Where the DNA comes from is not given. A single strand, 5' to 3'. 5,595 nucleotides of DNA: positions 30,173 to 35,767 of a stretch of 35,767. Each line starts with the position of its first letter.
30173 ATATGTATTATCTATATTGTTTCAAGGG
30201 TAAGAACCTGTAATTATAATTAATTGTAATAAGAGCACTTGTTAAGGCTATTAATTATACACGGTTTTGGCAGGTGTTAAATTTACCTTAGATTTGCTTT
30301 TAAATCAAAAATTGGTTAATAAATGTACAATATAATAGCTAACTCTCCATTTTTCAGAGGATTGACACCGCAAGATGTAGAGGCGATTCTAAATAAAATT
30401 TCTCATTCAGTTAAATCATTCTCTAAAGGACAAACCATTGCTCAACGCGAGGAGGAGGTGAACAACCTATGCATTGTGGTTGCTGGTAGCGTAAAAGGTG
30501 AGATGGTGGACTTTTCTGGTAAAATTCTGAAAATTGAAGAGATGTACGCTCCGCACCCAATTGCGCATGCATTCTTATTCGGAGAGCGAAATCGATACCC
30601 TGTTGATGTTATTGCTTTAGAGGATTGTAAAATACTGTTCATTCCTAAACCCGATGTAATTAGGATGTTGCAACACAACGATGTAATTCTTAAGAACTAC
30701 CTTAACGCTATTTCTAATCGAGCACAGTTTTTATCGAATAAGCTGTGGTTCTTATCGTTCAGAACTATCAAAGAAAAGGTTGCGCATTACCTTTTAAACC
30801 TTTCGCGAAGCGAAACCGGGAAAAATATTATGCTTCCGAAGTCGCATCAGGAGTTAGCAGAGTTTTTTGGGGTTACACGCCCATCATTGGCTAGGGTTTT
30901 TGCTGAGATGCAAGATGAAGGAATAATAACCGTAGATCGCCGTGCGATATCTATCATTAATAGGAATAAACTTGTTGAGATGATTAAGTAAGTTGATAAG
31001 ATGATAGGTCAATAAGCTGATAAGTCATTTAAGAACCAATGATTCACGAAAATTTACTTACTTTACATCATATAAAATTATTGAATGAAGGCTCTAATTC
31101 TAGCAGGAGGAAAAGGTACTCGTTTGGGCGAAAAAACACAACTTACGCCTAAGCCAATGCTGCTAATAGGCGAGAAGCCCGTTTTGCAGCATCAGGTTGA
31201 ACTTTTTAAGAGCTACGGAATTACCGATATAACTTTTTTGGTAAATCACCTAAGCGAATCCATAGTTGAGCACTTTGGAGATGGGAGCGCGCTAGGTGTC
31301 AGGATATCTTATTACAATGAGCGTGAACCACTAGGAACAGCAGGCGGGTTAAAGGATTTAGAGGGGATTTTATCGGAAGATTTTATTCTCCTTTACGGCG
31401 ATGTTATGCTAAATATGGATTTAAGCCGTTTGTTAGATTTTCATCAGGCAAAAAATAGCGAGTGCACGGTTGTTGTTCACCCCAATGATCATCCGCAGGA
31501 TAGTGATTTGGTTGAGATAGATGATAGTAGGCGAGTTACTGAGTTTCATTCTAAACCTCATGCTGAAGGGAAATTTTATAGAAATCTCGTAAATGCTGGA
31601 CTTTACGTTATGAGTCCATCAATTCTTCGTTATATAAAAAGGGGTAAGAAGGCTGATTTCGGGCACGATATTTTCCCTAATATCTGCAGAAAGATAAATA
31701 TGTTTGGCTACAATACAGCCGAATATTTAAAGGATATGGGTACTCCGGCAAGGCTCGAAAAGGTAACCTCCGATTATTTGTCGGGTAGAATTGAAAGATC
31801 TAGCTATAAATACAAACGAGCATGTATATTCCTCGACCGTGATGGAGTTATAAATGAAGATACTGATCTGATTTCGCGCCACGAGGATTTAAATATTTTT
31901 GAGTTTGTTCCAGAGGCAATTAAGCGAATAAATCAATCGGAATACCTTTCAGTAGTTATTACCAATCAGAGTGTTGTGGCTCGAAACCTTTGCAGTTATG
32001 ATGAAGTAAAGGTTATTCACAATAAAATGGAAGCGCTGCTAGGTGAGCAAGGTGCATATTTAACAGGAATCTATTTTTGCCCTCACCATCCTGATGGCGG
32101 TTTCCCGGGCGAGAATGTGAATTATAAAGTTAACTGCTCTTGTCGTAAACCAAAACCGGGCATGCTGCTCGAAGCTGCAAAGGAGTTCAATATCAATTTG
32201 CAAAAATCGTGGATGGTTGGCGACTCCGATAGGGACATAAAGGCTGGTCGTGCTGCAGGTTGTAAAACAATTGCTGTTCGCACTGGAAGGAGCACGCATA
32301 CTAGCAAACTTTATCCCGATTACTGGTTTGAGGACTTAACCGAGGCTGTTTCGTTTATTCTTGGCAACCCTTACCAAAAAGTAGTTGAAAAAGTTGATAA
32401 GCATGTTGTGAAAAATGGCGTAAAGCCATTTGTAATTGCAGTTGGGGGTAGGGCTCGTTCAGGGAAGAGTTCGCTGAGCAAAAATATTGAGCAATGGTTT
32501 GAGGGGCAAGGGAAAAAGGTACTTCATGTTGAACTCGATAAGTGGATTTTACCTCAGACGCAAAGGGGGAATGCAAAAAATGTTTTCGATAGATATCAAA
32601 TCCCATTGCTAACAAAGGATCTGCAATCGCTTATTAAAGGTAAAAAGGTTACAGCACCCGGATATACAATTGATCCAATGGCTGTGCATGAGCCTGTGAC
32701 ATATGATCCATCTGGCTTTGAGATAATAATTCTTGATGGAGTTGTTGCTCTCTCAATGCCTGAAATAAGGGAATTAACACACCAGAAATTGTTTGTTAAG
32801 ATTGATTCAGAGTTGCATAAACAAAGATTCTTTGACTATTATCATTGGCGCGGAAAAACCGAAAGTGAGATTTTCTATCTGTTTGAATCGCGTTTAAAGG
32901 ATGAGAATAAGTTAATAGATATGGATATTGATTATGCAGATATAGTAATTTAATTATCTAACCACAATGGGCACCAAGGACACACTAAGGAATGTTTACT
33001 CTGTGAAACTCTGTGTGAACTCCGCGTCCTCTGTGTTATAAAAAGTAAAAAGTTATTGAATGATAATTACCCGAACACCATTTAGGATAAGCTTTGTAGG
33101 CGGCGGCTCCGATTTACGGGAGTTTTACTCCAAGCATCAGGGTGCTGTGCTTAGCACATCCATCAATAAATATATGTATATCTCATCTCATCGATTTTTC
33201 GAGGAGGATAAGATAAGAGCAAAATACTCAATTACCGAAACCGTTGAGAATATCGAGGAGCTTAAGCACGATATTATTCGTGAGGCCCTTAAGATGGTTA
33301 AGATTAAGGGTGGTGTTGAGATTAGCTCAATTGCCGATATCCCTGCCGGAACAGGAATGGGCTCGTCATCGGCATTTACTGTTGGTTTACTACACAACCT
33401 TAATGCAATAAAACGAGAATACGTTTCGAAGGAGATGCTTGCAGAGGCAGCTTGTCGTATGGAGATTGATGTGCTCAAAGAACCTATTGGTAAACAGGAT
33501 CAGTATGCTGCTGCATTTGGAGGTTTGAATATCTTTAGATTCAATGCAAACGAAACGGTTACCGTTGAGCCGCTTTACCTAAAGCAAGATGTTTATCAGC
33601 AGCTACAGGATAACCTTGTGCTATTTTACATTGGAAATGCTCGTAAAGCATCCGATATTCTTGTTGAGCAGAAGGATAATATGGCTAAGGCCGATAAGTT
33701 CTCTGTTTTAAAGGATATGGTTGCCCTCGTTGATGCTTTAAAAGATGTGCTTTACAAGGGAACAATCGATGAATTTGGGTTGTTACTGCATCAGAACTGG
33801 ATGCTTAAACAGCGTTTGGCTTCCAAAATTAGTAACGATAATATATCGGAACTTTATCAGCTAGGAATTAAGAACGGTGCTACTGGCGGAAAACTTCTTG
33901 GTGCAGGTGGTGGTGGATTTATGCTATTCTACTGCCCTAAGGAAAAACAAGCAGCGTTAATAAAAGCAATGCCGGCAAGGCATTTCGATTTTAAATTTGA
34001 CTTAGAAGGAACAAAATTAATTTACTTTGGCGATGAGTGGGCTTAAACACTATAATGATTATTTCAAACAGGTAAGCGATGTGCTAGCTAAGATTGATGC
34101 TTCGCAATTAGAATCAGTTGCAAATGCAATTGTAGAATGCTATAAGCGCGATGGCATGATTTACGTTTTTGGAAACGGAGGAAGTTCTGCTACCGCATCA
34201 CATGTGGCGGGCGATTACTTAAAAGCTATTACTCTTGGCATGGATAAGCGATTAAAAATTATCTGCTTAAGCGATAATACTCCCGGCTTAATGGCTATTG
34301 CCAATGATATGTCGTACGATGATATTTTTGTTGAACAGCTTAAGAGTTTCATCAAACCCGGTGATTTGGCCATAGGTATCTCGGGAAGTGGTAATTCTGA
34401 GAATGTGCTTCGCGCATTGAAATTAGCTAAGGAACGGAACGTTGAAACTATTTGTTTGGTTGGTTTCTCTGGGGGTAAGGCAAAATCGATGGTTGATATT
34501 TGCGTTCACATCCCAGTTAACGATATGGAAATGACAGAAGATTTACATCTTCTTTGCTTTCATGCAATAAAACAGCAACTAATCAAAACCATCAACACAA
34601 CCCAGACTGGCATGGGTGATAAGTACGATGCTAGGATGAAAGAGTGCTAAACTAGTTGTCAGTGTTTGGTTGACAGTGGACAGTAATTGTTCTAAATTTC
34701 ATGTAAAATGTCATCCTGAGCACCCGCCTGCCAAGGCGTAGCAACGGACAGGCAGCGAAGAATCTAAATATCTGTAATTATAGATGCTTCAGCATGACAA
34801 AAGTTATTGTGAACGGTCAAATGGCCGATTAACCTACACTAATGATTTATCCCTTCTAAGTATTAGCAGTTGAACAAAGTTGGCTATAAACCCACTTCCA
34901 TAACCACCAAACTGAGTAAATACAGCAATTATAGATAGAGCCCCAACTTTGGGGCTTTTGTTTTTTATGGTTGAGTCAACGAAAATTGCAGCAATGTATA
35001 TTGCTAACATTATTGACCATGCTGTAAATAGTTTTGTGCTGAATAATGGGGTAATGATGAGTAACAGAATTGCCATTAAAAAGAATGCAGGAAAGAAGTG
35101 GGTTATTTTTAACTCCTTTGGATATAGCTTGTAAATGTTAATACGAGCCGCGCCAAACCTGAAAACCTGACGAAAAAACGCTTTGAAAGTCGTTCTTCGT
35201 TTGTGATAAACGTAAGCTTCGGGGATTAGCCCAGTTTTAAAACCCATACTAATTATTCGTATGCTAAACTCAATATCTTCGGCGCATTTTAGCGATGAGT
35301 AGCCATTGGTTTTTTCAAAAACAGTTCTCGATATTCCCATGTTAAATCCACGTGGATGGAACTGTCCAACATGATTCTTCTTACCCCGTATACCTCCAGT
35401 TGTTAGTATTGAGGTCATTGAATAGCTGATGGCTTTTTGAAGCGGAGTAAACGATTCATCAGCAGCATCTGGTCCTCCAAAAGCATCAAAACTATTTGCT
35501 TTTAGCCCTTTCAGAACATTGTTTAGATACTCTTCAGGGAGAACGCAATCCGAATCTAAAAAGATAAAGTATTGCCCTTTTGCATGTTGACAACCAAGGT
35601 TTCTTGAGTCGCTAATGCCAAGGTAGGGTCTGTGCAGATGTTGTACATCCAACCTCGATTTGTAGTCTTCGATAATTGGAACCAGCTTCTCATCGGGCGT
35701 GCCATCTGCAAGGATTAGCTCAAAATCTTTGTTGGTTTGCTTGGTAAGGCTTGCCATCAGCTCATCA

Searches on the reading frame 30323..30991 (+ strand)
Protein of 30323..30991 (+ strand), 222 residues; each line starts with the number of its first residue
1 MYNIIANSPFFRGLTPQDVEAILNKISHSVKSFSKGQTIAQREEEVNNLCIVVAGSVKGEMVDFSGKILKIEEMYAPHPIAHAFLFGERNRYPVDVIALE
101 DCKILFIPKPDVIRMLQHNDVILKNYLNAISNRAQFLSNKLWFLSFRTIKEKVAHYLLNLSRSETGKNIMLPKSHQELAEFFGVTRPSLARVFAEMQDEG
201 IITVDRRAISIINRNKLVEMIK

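Call 11: search_protein_families(library=pfam, proteins=[window:30323-30991:+], max_evalue=0.001)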
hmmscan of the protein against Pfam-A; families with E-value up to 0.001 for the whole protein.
window:30323-30991:+ (222 aa): 4 families
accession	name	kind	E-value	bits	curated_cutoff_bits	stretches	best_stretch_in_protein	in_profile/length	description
PF13545.12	HTH_Crp_2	-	2.5e-18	66.2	27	1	151-219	1-69/70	Crp-like helix-turn-helix domain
PF00027.35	cNMP_binding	-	1.1e-11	44.9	27.5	1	31-119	2-89/89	Cyclic nucleotide-binding domain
PF00325.26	Crp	-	0.00011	22.2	21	1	174-202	4-32/32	Bacterial regulatory proteins, crp family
PF00392.27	GntR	-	0.00081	19.4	27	0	170-207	23-59/64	Bacterial regulatory proteins, gntR family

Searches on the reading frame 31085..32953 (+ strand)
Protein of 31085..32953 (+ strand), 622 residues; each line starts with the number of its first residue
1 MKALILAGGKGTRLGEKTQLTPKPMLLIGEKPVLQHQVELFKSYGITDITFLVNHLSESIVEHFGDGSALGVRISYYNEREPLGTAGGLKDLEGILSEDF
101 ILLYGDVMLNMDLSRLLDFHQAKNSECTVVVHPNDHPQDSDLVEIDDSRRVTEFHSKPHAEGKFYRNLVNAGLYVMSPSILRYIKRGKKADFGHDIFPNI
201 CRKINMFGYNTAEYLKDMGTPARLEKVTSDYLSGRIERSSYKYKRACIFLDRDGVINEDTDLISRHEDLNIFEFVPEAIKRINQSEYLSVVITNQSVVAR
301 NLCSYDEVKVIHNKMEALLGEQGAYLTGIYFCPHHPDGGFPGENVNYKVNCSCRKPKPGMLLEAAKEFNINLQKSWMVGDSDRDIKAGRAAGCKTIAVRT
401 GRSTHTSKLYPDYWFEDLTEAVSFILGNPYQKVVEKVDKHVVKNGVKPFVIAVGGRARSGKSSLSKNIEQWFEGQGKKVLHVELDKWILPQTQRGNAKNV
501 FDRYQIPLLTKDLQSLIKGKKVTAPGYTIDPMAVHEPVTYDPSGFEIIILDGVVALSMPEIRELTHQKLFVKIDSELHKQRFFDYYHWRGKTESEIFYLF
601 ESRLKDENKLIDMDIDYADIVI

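Call 11: search_protein_families(library=pfam, proteins=[window:31085-32953:+], max_evalue=0.001)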
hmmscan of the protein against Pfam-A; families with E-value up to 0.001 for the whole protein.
window:31085-32953:+ (622 aa): 7 families
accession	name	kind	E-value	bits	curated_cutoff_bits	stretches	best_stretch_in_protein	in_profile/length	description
PF00483.29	NTP_transferase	-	2.1e-36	126.2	21.2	1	2-232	1-243/245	Nucleotidyl transferase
PF13242.12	Hydrolase_like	-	2.4e-18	66.3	22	1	353-421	2-75/75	HAD-hyrolase-like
PF13419.12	HAD_2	-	1.9e-11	44.9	23.8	1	351-398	131-178/178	Haloacid dehalogenase-like hydrolase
PF12804.13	NTP_transf_3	-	9.1e-11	42.6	27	1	3-136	1-127/160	MobA-like NTP transferase domain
PF00485.24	PRK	-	1.7e-09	38.2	22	1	450-622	1-187/196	Phosphoribulokinase / Uridine kinase family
PF00702.32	Hydrolase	-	2e-08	35.3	26.4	1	353-392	152-191/191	haloacid dehalogenase-like hydrolase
PF08645.17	PNK3P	-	3.1e-07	30.7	22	1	266-381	24-126/161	Polynucleotide kinase 3 phosphatase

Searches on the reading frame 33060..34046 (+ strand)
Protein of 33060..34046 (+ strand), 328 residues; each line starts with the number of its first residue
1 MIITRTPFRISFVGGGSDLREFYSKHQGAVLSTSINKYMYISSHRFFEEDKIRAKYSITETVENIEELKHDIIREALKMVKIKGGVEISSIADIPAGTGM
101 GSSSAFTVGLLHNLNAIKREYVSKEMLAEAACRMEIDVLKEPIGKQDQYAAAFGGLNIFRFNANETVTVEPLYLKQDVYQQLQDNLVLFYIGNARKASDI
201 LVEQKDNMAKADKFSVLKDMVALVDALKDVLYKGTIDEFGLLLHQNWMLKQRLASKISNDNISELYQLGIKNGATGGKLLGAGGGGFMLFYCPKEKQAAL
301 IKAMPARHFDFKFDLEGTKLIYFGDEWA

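Call 11: search_protein_families(library=pfam, proteins=[window:33060-34046:+], max_evalue=0.001)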
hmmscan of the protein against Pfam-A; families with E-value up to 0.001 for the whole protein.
window:33060-34046:+ (328 aa): 2 families
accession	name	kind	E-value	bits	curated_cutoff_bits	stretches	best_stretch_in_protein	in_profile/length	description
PF00288.32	GHMP_kinases_N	-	5.7e-14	52.5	22.3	1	73-155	3-87/87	GHMP kinases N terminal domain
PF08544.19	GHMP_kinases_C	-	1.3e-09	38.8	21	1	231-304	5-79/85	GHMP kinases C terminal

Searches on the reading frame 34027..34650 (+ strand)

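Call 11: search_protein_families(library=pfam, proteins=[window:34027-34650:+], max_evalue=0.001)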
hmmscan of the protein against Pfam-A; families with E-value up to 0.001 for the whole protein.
window:34027-34650:+ (207 aa): 2 families
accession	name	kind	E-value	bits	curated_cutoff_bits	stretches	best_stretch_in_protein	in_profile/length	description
PF13580.11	SIS_2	-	2.9e-21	76.4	27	1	11-145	1-137/138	SIS domain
PF01380.27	SIS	-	1.4e-11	44.7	25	1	92-168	34-110/131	SIS domain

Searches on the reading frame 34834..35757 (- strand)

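Call 11: search_protein_families(library=pfam, proteins=[window:34834-35757:-], max_evalue=0.001)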
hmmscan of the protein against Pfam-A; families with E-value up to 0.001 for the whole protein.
window:34834-35757:- (307 aa): 5 families
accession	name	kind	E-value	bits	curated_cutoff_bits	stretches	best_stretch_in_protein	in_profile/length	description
PF00535.33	Glycos_transf_2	-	1.1e-18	68.2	23.3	1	2-142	18-163/168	Glycosyl transferase family 2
PF13632.12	Glyco_trans_2_3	-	6.4e-15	55.9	27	1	63-259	1-197/198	Glycosyl transferase family group 2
PF13641.12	Glyco_tranf_2_3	-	8.3e-10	39.5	27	1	5-200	24-226/230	Glycosyltransferase like family 2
PF10111.15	Glyco_tranf_2_2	-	3.3e-09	37.1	27.3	1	6-200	24-237/276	Glycosyltransferase like family 2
PF13506.12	Glyco_transf_21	-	1.8e-07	31.2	21.7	1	55-201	25-172/174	Glycosyl transferase family 21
